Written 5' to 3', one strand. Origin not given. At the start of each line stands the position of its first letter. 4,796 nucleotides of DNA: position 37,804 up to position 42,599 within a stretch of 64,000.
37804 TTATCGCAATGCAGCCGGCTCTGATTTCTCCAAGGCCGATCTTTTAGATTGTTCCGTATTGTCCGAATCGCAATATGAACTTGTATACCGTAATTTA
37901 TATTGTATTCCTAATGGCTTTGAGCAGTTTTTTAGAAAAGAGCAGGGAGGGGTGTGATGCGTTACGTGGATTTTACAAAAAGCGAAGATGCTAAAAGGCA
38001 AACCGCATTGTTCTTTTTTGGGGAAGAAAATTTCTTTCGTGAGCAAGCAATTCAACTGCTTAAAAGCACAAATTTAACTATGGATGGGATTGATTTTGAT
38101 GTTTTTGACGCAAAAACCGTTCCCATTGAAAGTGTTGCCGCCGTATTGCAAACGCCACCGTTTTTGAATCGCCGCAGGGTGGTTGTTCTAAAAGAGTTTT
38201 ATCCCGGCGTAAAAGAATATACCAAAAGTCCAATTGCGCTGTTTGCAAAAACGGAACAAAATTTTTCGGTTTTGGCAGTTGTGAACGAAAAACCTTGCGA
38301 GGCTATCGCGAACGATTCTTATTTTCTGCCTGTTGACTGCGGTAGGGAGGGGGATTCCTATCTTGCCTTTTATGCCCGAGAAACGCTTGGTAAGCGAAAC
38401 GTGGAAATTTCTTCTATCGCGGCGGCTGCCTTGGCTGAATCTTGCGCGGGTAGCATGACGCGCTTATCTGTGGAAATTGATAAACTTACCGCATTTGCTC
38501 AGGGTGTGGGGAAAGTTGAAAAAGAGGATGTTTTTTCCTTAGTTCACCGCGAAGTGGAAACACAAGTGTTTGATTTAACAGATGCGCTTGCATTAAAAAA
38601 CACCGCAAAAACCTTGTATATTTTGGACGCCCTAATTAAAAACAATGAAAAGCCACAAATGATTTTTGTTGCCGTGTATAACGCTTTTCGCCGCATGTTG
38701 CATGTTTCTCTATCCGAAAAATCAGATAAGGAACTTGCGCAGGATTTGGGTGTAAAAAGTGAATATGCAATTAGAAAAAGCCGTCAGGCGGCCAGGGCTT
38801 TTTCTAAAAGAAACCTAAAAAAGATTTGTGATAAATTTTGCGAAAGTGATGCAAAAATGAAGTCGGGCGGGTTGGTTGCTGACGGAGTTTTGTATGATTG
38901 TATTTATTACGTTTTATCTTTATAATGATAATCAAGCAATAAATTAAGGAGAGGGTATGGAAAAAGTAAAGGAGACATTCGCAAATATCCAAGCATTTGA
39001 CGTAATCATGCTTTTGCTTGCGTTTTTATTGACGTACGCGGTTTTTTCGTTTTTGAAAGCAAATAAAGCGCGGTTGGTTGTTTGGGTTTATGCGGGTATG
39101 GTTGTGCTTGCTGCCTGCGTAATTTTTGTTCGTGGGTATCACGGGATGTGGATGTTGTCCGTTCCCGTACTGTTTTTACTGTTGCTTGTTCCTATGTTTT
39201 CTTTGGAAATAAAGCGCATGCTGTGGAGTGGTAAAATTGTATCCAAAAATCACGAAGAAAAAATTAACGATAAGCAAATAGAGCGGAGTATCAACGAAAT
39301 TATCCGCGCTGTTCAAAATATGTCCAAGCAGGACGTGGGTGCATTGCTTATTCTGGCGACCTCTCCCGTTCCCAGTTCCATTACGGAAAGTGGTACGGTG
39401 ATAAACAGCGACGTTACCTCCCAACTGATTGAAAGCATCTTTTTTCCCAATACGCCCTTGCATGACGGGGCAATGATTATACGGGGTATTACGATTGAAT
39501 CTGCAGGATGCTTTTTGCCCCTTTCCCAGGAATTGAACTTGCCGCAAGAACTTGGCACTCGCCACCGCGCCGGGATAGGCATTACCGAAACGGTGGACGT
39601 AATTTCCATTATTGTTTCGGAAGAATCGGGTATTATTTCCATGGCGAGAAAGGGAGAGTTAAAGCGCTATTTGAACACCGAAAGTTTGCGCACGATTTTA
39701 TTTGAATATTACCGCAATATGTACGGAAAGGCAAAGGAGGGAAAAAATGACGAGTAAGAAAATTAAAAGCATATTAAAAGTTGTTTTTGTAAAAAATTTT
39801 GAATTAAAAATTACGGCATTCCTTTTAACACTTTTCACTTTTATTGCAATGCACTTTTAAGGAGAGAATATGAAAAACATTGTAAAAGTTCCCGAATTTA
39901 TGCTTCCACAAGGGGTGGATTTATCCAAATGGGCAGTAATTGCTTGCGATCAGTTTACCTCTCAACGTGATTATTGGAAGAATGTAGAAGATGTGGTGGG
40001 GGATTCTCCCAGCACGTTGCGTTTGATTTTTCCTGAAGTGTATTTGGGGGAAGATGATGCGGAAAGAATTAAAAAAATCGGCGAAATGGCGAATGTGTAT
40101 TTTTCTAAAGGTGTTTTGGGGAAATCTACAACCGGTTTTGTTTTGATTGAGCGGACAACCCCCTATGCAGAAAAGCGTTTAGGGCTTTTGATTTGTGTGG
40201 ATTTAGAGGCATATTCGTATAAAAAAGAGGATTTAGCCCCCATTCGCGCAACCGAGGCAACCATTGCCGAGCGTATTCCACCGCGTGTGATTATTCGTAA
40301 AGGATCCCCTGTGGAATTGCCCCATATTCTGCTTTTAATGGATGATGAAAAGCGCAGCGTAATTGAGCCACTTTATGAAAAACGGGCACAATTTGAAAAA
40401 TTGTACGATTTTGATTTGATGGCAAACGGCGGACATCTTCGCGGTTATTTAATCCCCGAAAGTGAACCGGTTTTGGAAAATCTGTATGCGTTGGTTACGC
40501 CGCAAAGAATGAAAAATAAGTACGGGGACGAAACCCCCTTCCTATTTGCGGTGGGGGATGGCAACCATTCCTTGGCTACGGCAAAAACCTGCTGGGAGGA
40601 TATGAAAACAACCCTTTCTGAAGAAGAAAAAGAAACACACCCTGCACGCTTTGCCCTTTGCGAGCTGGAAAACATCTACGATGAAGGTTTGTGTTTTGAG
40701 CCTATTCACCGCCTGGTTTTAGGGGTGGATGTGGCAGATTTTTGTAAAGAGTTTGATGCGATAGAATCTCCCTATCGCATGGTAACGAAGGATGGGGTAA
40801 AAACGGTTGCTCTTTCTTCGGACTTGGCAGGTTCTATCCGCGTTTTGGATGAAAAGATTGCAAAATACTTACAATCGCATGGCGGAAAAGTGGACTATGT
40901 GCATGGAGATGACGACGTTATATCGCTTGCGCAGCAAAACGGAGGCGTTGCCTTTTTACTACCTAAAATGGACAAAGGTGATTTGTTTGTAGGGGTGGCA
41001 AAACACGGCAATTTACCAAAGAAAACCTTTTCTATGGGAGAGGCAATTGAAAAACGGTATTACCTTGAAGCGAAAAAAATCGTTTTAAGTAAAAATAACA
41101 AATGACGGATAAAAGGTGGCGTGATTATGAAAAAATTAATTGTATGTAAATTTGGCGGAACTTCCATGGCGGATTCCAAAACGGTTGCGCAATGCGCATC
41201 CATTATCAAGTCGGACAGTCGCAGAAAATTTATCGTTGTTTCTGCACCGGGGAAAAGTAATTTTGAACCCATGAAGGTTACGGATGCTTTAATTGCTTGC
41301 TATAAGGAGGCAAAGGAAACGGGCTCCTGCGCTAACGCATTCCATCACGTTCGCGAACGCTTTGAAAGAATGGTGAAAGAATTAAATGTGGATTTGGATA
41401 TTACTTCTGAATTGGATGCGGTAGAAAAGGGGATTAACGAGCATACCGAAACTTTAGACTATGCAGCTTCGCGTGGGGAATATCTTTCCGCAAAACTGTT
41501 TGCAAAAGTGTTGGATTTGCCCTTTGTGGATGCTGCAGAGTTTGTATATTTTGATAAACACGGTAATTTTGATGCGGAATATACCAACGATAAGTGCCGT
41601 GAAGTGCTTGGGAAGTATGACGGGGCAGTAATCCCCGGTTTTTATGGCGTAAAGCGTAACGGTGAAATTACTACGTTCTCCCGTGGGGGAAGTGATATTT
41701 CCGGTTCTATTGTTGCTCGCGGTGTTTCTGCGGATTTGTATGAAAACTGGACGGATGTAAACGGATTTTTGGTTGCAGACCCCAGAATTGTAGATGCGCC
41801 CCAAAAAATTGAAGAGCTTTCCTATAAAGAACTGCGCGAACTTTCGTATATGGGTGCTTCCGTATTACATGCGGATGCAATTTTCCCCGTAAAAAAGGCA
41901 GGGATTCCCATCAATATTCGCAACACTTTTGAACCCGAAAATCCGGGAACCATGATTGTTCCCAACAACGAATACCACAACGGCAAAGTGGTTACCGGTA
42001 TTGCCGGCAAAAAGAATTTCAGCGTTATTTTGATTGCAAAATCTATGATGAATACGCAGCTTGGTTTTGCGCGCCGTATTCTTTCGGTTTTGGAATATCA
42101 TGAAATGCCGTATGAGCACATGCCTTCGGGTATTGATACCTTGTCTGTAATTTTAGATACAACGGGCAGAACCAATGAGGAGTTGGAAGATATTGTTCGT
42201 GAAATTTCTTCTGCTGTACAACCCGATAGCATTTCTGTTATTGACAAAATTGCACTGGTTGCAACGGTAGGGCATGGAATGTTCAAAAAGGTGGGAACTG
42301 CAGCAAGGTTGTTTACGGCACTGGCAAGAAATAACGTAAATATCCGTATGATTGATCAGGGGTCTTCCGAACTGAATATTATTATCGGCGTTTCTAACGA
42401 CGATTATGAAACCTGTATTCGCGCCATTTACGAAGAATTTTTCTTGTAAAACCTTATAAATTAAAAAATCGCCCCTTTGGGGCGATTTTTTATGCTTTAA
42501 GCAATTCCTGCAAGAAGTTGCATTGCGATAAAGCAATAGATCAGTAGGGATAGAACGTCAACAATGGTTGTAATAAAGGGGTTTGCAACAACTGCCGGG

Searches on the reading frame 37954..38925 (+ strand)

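Call 49: search_protein_families(library=pfam, proteins=[window:37954-38925:+], max_evalue=0.0001)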
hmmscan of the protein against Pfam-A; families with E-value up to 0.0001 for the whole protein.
window:37954-38925:+ (323 aa): 1 family
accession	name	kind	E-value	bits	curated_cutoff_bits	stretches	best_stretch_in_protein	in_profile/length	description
PF21694.2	DNA_pol3_delta_C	-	1.4e-19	70.7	27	1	202-307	1-108/121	DNA polymerase III delta subunit, C-terminal domain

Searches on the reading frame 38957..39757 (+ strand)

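Call 49: search_protein_families(library=pfam, proteins=[window:38957-39757:+], max_evalue=0.0001)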
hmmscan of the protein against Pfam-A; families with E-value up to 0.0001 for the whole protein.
window:38957-39757:+ (266 aa): 1 family
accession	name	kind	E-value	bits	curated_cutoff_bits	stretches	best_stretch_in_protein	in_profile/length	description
PF02457.21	DAC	-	1.2e-38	131.7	27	1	117-234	2-118/119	DisA bacterial checkpoint controller nucleotide-binding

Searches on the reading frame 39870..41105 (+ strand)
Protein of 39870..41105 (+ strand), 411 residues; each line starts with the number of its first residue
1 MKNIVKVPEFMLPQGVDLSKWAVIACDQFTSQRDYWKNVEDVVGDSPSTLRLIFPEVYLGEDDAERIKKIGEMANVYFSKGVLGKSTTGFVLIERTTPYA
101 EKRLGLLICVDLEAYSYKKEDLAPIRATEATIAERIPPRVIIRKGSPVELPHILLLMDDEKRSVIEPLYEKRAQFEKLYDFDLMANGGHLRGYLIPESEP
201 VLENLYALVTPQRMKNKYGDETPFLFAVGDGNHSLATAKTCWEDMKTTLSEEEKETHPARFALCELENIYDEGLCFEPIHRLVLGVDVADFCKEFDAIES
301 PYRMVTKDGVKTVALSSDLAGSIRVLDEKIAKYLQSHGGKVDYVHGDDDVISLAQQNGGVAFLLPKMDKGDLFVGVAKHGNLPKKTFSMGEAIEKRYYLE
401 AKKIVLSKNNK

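Call 49: search_protein_families(library=pfam, proteins=[window:39870-41105:+], max_evalue=0.0001)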
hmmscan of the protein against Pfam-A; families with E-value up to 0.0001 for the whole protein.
window:39870-41105:+ (411 aa): 1 family
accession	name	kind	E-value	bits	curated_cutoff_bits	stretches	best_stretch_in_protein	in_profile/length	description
PF06245.16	DUF1015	-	8.9e-54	183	25.8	1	16-312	7-305/325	Protein of unknown function (DUF1015)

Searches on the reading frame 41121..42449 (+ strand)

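Call 92: search_protein_families(library=pfam, proteins=[window:41121-42449:+], max_evalue=0.0001)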
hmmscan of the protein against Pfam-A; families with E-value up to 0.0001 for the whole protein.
window:41121-42449:+ (442 aa): 4 families
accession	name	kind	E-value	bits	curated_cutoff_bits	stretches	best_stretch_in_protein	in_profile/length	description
PF00696.33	AA_kinase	-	7.4e-34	117.9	24.9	1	5-268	1-234/234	Amino acid kinase family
PF22468.2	ACT_9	-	1.4e-23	82.9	27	1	380-440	1-61/61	ACT domain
PF01842.31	ACT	-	2.4e-07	30.9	27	1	390-423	10-45/66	ACT domain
PF13840.12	ACT_7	-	4.3e-06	26.9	27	1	374-436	3-63/65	ACT domain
